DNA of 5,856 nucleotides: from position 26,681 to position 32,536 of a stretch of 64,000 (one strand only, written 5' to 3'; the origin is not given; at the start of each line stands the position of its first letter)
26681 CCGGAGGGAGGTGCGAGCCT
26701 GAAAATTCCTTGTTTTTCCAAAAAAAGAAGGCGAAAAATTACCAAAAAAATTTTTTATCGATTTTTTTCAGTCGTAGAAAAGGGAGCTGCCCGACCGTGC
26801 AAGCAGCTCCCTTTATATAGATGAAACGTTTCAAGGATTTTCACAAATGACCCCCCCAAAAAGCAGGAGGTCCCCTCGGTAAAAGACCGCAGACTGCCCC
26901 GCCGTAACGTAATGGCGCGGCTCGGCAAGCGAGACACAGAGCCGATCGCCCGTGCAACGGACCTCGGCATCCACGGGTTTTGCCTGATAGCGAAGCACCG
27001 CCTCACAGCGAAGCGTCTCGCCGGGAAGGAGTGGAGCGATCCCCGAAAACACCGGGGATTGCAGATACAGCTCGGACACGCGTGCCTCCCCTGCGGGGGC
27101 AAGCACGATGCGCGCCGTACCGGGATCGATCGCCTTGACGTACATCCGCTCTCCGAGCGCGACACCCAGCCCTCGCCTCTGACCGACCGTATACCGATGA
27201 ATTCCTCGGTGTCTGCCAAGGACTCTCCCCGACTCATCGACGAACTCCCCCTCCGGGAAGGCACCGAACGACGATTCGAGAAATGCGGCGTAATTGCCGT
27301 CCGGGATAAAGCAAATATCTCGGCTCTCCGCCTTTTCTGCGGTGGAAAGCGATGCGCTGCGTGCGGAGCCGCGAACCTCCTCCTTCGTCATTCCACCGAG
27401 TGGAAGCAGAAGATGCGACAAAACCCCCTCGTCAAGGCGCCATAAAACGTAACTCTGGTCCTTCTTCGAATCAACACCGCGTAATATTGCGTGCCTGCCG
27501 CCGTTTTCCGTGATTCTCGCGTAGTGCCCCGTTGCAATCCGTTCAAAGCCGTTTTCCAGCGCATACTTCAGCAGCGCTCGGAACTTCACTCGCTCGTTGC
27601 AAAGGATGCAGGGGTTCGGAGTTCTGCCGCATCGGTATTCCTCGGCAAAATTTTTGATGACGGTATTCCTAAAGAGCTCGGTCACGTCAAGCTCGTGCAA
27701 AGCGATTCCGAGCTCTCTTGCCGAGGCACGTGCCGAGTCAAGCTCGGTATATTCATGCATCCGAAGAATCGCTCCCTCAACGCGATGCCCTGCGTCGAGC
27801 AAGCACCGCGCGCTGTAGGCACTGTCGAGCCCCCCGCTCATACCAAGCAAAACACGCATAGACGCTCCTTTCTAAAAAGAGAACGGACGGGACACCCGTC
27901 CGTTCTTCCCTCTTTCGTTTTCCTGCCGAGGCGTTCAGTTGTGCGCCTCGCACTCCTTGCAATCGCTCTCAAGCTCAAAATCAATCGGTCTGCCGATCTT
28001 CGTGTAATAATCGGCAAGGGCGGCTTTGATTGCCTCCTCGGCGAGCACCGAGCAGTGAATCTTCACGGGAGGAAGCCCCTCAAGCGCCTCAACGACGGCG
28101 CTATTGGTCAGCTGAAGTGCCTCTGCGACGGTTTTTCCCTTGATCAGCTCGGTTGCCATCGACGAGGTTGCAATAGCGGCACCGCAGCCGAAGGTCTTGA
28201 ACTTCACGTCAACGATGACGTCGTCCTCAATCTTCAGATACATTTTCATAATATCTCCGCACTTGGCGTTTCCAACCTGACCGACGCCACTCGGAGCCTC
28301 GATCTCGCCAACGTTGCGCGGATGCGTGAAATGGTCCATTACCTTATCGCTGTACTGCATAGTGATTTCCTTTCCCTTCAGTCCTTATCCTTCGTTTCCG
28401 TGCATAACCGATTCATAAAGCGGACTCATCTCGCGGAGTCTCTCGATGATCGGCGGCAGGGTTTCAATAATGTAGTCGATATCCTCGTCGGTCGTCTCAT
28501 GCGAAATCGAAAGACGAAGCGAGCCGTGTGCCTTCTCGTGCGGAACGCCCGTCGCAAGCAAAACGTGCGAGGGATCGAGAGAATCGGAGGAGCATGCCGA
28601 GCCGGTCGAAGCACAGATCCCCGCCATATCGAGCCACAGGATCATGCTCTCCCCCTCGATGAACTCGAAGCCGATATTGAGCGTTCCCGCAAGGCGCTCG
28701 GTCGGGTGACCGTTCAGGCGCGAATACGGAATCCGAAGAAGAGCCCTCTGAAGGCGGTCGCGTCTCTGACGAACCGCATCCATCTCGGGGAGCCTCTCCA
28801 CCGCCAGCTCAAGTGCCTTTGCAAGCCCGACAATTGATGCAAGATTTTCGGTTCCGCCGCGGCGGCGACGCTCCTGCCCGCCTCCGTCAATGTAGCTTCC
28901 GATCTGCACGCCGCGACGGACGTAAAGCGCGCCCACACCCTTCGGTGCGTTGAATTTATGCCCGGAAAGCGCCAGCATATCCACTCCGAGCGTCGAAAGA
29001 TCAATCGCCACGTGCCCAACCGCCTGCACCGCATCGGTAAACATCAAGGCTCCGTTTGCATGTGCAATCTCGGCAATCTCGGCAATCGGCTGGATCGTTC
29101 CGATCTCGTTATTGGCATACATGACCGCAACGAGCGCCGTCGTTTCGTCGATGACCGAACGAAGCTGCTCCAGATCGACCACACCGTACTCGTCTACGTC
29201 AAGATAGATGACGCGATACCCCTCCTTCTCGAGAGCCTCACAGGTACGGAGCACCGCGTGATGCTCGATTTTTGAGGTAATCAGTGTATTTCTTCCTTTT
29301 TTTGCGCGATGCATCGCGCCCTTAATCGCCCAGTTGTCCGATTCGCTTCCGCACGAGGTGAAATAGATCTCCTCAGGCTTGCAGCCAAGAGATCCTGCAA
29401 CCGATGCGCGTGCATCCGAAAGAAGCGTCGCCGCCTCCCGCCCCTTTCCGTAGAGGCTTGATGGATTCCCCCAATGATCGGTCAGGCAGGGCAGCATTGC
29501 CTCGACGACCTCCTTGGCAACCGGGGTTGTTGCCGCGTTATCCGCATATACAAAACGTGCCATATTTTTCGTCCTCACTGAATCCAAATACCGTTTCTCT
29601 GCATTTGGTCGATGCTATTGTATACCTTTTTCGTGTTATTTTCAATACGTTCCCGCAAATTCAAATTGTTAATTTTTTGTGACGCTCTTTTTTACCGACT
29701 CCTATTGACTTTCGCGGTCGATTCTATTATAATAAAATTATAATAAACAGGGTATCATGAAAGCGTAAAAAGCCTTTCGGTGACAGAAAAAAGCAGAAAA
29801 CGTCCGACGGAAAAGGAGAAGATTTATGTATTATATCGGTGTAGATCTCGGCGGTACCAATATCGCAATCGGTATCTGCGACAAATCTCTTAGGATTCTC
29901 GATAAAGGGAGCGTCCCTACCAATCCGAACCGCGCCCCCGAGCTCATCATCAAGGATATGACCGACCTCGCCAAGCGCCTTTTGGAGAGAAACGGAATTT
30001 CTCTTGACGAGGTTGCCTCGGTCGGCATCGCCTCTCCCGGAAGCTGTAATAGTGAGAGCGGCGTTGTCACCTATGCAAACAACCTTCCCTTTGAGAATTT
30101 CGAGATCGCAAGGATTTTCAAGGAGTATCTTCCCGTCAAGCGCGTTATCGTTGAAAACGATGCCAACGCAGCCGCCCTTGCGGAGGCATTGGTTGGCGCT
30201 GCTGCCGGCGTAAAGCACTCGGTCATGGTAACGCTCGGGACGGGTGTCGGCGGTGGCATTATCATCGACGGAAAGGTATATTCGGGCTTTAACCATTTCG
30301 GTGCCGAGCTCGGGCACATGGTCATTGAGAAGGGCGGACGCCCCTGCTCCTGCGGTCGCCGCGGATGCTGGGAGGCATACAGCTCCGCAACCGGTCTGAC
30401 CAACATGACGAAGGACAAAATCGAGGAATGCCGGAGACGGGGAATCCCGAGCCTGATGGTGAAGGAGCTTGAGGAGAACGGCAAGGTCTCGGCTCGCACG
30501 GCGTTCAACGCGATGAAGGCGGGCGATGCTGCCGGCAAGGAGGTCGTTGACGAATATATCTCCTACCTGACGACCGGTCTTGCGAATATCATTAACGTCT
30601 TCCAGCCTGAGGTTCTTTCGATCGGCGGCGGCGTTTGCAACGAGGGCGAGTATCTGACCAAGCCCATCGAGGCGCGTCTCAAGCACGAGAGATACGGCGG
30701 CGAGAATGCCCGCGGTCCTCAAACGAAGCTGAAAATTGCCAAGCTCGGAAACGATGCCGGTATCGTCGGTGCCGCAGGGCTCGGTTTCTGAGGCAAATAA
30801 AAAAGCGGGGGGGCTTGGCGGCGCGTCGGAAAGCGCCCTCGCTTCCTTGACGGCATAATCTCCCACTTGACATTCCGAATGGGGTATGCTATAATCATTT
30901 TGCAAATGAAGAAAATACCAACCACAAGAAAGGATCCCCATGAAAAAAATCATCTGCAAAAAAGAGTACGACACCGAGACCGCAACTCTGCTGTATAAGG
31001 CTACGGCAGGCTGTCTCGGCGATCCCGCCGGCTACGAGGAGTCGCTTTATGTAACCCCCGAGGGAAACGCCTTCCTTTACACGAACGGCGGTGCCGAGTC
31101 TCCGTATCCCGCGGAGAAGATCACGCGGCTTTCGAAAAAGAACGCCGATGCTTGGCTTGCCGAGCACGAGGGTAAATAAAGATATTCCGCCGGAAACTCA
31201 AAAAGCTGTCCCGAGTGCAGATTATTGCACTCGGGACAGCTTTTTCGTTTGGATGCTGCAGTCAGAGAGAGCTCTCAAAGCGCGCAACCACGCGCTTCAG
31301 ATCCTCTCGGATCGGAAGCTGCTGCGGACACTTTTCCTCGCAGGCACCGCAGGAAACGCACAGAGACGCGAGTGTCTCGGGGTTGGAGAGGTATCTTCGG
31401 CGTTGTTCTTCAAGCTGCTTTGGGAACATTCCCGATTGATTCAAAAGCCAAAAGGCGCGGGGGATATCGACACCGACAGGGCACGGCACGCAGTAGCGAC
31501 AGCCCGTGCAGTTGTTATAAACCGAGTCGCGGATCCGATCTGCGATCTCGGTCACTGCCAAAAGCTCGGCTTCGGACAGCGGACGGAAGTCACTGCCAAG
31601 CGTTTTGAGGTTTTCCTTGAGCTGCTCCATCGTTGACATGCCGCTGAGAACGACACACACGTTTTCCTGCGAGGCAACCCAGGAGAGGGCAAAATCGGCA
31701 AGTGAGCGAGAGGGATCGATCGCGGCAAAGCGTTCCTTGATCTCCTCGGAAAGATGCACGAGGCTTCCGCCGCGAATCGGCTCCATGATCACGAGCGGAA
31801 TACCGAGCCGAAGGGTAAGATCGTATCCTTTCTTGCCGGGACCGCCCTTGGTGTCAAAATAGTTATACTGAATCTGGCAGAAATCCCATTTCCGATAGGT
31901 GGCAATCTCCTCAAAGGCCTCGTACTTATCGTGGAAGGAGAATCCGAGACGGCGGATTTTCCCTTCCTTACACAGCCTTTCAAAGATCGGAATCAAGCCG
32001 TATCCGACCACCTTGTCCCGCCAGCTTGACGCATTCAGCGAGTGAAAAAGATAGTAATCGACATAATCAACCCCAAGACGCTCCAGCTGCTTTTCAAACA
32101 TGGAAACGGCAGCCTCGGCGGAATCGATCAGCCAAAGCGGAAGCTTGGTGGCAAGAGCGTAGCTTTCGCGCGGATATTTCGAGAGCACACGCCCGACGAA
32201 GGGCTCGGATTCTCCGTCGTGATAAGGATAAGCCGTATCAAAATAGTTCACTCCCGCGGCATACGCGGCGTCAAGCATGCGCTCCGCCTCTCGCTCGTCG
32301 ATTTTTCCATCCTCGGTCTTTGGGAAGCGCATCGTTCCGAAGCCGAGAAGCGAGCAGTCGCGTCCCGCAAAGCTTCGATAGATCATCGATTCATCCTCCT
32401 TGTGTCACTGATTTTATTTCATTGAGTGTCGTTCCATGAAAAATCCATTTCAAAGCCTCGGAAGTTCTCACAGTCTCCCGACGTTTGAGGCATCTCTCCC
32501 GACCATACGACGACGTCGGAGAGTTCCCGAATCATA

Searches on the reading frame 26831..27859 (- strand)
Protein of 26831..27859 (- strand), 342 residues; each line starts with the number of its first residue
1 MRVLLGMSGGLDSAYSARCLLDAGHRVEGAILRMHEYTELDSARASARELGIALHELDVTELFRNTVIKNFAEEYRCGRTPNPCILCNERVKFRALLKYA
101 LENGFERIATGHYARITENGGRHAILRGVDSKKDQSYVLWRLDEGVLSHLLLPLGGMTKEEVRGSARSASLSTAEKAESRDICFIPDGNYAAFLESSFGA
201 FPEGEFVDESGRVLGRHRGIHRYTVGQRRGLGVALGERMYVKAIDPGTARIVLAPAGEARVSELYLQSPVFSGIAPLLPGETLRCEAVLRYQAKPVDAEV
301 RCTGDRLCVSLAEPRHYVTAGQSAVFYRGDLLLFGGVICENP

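Call 20: search_protein_families(library=pfam, proteins=[window:26831-27859:-], max_evalue=0.001)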
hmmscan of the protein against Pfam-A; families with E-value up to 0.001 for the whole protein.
window:26831-27859:- (342 aa): 4 families
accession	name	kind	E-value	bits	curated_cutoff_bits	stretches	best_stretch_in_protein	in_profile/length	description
PF03054.22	tRNA_Me_trans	-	9.6e-59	198.9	20.6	1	1-186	1-201/202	tRNA methyl transferase HUP domain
PF20259.3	tRNA_Me_trans_M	-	1.7e-15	56.8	27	1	193-253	3-64/66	tRNA methyl transferase PRC-barrel domain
PF20258.4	tRNA_Me_trans_C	-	1.8e-12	47.8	20.6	1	263-338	3-77/77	Aminomethyltransferase beta-barrel domain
PF02540.23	NAD_synthase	-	0.0001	22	21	1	2-110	20-125/242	NAD synthase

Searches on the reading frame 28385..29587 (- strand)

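Call 20: search_protein_families(library=pfam, proteins=[window:28385-29587:-], max_evalue=0.001)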
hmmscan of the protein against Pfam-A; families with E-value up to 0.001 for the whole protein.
window:28385-29587:- (400 aa): 4 families
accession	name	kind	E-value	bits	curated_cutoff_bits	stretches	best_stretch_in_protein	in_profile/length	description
PF00266.25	Aminotran_5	-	8.6e-81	272.2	21.5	1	13-372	1-370/371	Aminotransferase class-V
PF01041.23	DegT_DnrJ_EryC1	-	4.4e-07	29.9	19.8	1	98-192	62-152/360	DegT/DnrJ/EryC1/StrS aminotransferase family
PF01212.27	Beta_elim_lyase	-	1.1e-05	25.3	27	1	72-186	48-169/288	Beta-eliminating lyase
PF01053.26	Cys_Met_Meta_PP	-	0.00041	19.5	27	1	92-212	85-199/381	Cys/Met metabolism PLP-dependent enzyme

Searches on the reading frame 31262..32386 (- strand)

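Call 20: search_protein_families(library=pfam, proteins=[window:31262-32386:-], max_evalue=0.001)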
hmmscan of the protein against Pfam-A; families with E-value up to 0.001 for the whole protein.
window:31262-32386:- (374 aa): 10 families
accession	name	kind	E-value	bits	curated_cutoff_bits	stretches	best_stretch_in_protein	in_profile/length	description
PF00248.27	Aldo_ket_red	-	1.1e-40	139.9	24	1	14-282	2-290/291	Aldo/keto reductase family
PF13187.11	Fer4_9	-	5.2e-08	33.2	27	1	292-356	1-50/52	4Fe-4S dicluster domain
PF13183.11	Fer4_8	-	2.5e-07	31.6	27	1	291-356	3-67/68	4Fe-4S dicluster domain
PF13534.11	Fer4_17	-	5.2e-07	30.6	22.2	1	292-357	1-60/61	4Fe-4S dicluster domain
PF13746.11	Fer4_18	-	8.7e-05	23.1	27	0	277-311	45-80/114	4Fe-4S dicluster domain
PF13237.11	Fer4_10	-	0.00034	20.9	25.5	0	291-354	7-53/53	4Fe-4S dicluster domain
PF00037.32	Fer4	-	0.00036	20.7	21.1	1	341-355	6-20/24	4Fe-4S binding domain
PF14697.11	Fer4_21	-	0.00038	21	35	0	278-304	26-53/59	4Fe-4S dicluster domain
PF12797.12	Fer4_2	-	0.00069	19.9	24.5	0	340-354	7-21/22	4Fe-4S binding domain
PF12837.12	Fer4_6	-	0.00097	19.4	25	0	340-356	6-22/24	4Fe-4S binding domain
